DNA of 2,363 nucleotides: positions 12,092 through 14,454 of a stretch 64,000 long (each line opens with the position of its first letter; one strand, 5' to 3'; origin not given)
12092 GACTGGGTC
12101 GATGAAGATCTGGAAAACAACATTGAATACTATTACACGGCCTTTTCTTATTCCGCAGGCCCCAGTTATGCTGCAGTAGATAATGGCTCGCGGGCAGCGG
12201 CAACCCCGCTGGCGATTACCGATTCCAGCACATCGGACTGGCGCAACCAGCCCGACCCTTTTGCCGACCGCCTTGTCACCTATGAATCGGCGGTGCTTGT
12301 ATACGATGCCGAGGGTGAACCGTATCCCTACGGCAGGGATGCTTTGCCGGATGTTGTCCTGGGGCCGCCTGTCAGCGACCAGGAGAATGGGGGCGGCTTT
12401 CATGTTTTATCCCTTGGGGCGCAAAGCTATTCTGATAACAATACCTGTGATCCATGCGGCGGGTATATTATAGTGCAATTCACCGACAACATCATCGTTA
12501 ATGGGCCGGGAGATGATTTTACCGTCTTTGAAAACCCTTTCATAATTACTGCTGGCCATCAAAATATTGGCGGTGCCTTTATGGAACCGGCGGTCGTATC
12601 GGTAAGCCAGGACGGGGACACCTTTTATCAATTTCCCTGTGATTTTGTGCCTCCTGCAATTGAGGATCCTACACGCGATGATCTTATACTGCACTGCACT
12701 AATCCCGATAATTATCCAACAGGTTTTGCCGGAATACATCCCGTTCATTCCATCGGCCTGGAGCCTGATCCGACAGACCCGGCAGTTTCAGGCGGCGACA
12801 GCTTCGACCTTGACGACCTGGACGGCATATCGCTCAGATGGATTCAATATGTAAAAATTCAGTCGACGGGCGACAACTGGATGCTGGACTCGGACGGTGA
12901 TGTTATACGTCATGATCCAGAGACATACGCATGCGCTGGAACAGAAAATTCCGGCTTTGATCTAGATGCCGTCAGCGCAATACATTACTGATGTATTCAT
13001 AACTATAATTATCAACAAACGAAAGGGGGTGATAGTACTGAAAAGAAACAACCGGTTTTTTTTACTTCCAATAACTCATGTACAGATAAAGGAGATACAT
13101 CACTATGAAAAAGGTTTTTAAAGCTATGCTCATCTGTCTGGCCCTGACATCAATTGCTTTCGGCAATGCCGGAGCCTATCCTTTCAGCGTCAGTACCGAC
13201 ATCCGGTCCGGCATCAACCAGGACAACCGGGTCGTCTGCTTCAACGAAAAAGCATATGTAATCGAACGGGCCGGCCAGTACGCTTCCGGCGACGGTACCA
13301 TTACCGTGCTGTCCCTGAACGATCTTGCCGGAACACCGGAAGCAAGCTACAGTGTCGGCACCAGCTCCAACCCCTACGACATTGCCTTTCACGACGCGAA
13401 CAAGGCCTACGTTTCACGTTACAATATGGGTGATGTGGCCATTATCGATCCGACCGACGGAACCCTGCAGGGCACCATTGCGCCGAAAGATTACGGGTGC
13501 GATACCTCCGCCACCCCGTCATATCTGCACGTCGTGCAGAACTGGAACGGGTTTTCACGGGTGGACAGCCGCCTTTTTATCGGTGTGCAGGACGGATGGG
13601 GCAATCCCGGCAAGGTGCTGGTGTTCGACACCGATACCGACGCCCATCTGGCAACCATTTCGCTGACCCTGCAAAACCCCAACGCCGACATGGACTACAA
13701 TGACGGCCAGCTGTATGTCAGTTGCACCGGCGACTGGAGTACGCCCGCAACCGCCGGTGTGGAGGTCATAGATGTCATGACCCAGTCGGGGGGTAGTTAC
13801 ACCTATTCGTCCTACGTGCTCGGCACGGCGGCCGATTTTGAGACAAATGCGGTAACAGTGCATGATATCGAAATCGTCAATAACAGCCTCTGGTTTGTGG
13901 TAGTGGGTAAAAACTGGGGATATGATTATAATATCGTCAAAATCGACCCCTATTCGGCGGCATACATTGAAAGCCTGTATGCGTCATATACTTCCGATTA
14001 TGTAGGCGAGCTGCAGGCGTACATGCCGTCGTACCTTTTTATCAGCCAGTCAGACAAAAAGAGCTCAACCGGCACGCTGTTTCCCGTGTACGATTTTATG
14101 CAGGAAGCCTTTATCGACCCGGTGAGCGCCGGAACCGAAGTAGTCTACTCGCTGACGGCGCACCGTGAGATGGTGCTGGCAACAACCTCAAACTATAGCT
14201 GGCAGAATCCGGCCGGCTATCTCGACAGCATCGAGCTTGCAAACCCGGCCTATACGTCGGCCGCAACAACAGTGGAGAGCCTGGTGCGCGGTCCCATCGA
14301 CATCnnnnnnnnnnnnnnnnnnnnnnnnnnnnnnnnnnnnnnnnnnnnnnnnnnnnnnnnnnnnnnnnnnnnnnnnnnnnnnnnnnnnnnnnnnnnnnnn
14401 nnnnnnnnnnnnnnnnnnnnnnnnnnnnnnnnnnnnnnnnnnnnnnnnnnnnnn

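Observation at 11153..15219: Riboswitch-controlled operon of two large secreted proteins sharing a novel C-terminal domain: candidate corrinoid-capture surface proteins outside Bacteroidetes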

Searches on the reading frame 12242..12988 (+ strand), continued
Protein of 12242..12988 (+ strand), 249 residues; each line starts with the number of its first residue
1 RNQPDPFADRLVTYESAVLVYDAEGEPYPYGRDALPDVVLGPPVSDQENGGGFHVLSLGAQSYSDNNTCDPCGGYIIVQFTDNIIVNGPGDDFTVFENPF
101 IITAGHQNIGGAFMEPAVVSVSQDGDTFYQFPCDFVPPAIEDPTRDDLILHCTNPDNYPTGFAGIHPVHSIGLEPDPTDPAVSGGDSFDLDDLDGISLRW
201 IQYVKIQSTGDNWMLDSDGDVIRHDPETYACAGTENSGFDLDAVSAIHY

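Call 60: search_solved_structures(query=A3, max_evalue=10, show_alignments=2)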
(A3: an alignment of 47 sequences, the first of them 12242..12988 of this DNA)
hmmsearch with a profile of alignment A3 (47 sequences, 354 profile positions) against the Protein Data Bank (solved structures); distinct sequences matched with E-value up to 10: 7.
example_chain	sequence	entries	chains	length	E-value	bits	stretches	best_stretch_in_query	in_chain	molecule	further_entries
8blw_B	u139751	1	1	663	4.5e-19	71.7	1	28-145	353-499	YncE family protein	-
7biz_A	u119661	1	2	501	8.9e-12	47.7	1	85-143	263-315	Cell surface protein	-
7pzj_A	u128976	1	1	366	1.9e-07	33.5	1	253-352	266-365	Lipase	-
5jvk_A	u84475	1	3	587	0.0039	19.3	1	279-350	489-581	Uncharacterized protein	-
8h97_A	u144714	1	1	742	0.024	16.7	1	276-349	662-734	Beta-agarase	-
8glj_D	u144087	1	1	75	0.025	16.6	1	286-345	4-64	Por secretion system C-terminal sorting domain-containing protein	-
8glk_D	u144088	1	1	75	0.1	14.6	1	288-352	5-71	Endonuclease I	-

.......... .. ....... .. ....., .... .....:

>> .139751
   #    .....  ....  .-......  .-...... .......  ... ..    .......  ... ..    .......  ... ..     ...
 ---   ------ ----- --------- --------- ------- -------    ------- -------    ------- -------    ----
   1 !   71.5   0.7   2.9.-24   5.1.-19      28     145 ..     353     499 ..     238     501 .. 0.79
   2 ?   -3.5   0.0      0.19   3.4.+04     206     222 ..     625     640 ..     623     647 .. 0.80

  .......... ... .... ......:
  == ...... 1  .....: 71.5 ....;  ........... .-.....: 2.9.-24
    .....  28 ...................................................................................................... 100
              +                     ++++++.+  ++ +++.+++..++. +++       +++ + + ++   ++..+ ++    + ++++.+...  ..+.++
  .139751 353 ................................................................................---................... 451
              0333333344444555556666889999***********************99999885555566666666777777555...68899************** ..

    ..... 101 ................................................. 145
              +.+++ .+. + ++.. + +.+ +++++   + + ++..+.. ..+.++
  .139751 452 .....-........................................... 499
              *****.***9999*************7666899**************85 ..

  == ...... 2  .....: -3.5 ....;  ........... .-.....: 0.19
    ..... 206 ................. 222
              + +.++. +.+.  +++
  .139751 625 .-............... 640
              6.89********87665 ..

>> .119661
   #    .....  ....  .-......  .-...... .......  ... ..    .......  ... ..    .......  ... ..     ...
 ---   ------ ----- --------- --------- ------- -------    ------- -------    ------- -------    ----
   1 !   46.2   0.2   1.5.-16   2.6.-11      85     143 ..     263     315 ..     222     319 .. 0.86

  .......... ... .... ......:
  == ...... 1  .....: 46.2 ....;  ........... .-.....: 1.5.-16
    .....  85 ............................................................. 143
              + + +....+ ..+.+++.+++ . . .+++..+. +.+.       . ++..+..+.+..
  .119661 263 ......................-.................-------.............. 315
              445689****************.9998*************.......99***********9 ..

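Call 70: search_protein_families(library=pfam, proteins=[L001:8703-10004:+], max_evalue=0.01)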
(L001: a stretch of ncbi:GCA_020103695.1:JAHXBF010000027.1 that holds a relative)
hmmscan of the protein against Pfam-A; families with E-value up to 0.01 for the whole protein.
L001:8703-10004:+ (433 aa): 0 families

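Call 80: search_protein_representatives(alignment_id=A1)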
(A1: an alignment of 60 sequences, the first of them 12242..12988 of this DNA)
Query: 60 sequences, 310 profile positions. Proteins with E-value up to 0.001 (for the whole library): 5482; up to 1e-10: 3182; up to 1e-30: 868. The best 150 are listed.
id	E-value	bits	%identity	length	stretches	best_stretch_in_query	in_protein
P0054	1.4e-104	366.0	-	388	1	35-307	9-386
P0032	1.1e-100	353.2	-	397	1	40-286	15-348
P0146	5.6e-99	347.6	-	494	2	41-258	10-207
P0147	2.1e-98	345.7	-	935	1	26-308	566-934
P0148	3.4e-88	312.2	-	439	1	37-270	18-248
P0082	3.1e-86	305.7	-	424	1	28-271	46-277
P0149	6.4e-86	304.7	-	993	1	4-253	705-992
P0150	1.8e-85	303.2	-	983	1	3-253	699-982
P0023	4.9e-85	301.8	-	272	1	36-261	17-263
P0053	1.1e-84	300.7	-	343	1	46-264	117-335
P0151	9.3e-84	297.6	-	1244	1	4-253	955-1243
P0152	3.1e-83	295.9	-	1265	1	3-253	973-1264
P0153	8.6e-83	294.4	-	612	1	4-253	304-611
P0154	1.1e-82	294.0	-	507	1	4-253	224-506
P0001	6.3e-82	291.6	-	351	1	5-253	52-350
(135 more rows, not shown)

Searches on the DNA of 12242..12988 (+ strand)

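Call 74: search_rna_families(sources=[L001, L029, L047, L011, L036, L049, L084], threshold=gathering)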
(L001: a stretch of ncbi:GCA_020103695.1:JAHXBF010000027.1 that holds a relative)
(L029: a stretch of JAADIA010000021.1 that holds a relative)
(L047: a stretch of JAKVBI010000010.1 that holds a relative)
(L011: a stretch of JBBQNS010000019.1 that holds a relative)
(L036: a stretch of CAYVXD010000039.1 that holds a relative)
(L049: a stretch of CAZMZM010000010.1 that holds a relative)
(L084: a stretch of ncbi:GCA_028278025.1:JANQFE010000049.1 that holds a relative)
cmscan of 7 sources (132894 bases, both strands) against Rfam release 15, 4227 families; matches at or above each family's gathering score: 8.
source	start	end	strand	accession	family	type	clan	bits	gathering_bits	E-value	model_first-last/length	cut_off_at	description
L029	9333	9524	+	RF00174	Cobalamin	Cis-reg; riboswitch;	CL00101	109.2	31.5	4.1e-26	1-189/189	no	Cobalamin riboswitch aptamer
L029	5790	5991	+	RF00174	Cobalamin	Cis-reg; riboswitch;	CL00101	104.3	31.5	1e-24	1-189/189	no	Cobalamin riboswitch aptamer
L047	4402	4591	+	RF00174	Cobalamin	Cis-reg; riboswitch;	CL00101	101.3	31.5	7.2e-24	1-189/189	no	Cobalamin riboswitch aptamer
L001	8353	8568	+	RF00174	Cobalamin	Cis-reg; riboswitch;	CL00101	100.1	31.5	1.6e-23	1-189/189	no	Cobalamin riboswitch aptamer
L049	9604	9787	+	RF00174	Cobalamin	Cis-reg; riboswitch;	CL00101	99.1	31.5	3.1e-23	1-189/189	no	Cobalamin riboswitch aptamer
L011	8212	8417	+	RF00174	Cobalamin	Cis-reg; riboswitch;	CL00101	81.7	31.5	3e-18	1-189/189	no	Cobalamin riboswitch aptamer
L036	8176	8374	+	RF00174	Cobalamin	Cis-reg; riboswitch;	CL00101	77.6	31.5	4.5e-17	1-189/189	no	Cobalamin riboswitch aptamer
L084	7465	7692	+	RF00174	Cobalamin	Cis-reg; riboswitch;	CL00101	76.5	31.5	9.3e-17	1-189/189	no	Cobalamin riboswitch aptamer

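Call 75: search_rna_families(sources=[L019, L020, L023, L024, L025, L032, L054], threshold=gathering)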
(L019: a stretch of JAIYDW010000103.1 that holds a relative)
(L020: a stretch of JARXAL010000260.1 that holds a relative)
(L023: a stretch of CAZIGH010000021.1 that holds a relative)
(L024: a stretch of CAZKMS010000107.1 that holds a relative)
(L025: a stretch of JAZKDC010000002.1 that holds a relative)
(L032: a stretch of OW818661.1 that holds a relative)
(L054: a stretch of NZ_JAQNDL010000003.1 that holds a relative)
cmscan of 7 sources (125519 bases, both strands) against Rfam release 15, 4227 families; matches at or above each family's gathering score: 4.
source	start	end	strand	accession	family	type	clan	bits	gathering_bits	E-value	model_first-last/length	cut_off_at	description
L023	2309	2381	+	RF00005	tRNA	Gene; tRNA;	CL00001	68.6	29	1.5e-12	1-71/71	no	tRNA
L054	8815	8974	+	RF00174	Cobalamin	Cis-reg; riboswitch;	CL00101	61.1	31.5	2.2e-12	1-189/189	no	Cobalamin riboswitch aptamer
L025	5394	5608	+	RF00174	Cobalamin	Cis-reg; riboswitch;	CL00101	47.8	31.5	1.4e-08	1-189/189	no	Cobalamin riboswitch aptamer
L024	5410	5647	+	RF00174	Cobalamin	Cis-reg; riboswitch;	CL00101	38.1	31.5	8.6e-06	1-189/189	no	Cobalamin riboswitch aptamer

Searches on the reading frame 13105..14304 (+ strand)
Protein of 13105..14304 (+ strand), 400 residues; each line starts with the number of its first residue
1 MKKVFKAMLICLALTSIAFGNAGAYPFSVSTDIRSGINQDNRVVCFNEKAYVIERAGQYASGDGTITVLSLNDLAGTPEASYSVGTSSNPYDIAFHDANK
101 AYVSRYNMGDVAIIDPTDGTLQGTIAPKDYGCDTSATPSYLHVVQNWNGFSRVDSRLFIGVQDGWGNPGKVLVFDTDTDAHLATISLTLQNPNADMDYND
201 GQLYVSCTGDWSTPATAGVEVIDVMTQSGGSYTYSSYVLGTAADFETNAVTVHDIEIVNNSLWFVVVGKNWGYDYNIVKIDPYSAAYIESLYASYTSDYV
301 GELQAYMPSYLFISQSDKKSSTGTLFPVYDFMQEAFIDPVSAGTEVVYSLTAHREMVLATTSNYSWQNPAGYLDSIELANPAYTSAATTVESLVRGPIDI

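Call 62: search_solved_structures(query=A4, max_evalue=1, show_alignments=1)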
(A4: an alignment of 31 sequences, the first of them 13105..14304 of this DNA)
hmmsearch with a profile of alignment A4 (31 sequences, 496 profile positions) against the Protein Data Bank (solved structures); distinct sequences matched with E-value up to 1: 82 (the best 60 are shown).
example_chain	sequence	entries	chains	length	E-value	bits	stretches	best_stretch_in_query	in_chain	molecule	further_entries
1l0q_A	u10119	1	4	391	1.1e-30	110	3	94-318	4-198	Surface layer protein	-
8blw_B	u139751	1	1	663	7.4e-19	70.9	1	75-430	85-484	YncE family protein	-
8okv_B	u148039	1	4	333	3e-16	62.4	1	125-363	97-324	Putative surface layer protein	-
8puj_A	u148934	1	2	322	5e-16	61.6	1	125-363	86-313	YncE family protein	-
8p97_B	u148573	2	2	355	5.1e-16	61.6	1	125-363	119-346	Putative surface layer protein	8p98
8ptf_A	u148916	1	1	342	2.3e-15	59.4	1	75-312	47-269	YncE family protein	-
8ptd_A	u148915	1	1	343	2.5e-15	59.3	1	75-312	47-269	YncE family protein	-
8bmy_A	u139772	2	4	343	6.2e-14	54.7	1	125-342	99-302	Putative surface layer protein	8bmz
8bai_A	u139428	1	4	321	7e-14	54.5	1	125-342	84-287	Surface layer protein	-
8baz_A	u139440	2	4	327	7.3e-14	54.5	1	125-342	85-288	Surface layer protein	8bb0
3dsm_A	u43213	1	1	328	7.4e-14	54.5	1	125-342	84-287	uncharacterized protein BACUNI_02894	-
8bmx_D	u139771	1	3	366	8.3e-14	54.3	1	125-342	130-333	YncE family protein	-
8bn0_A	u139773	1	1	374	9.6e-14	54.1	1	125-342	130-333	Putative surface layer protein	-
3bws_A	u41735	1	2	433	3.3e-13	52.3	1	135-242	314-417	protein Lp49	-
3vgz_A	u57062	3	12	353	5.9e-13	51.5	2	233-371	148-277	Uncharacterized protein YncE | PQQ-dependent catabolism-associated beta-propeller protein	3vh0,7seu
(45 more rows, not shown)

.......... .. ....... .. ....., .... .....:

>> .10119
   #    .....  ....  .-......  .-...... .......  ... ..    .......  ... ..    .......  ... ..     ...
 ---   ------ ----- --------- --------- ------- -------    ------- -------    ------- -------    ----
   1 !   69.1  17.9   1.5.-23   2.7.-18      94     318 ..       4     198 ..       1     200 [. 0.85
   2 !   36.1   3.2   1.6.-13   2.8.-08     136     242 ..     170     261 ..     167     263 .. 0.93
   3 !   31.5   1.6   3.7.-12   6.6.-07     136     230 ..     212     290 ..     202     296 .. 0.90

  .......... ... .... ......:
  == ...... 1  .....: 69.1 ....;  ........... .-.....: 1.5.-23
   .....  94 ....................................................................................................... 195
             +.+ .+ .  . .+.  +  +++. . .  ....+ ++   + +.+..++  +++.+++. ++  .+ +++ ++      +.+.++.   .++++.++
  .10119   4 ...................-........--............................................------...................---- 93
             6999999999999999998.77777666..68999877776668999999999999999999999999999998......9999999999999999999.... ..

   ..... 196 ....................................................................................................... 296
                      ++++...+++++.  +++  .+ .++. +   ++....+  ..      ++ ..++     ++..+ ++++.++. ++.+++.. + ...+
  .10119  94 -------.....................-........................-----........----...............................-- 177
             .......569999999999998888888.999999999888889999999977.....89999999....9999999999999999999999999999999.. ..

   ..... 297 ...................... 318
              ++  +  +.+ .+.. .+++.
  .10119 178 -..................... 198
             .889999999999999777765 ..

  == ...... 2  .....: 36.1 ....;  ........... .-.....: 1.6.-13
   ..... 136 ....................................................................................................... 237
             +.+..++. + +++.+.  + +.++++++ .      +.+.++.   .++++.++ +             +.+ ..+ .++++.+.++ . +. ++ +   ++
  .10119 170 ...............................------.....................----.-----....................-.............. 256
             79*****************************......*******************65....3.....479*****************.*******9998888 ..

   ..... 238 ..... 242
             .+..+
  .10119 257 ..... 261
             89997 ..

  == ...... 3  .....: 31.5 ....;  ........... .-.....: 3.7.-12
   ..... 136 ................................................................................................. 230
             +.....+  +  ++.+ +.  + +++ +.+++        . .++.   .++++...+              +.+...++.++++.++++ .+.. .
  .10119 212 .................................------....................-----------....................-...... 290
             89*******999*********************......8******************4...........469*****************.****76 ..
